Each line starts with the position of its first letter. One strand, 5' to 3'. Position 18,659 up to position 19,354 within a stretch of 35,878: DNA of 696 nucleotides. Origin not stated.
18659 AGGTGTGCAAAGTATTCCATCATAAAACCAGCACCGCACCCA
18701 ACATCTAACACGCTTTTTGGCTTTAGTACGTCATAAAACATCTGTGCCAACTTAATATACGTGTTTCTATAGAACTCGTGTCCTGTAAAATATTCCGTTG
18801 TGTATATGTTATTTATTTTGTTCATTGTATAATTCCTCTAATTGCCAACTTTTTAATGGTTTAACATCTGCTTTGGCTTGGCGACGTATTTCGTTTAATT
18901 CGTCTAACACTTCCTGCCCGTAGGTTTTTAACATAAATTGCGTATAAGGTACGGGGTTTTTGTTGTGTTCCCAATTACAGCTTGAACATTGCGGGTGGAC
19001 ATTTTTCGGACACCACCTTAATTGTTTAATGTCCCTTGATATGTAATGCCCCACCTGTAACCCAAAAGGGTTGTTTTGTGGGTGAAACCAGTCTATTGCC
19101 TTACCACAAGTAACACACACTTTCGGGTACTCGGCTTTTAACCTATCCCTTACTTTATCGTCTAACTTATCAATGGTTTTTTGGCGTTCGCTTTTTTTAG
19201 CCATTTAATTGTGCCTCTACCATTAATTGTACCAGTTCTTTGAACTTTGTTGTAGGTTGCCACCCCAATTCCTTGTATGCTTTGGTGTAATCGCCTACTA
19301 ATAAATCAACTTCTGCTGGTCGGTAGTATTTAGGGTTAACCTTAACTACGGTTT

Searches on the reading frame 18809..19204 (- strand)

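Call 13: search_protein_families(library=phrogs, proteins=[window:18809-19204:-], max_evalue=0.001)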
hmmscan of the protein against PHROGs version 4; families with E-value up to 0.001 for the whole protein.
window:18809-19204:- (131 aa): 4 families
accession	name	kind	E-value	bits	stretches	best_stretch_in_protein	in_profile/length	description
phrog_5034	-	DNA, RNA and nucleotide metabolism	1.2e-18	68.6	1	6-129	10-123/138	NinG/ Rap DNA junction specific endonuclease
phrog_171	-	DNA, RNA and nucleotide metabolism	6.4e-13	50.1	1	28-115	125-205/452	NinG/ Rap DNA junction specific endonuclease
phrog_338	-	DNA, RNA and nucleotide metabolism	2.1e-09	38.2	1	2-79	181-258/340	HNH endonuclease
phrog_144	-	DNA, RNA and nucleotide metabolism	4.6e-05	24.1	1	5-111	62-161/175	HNH endonuclease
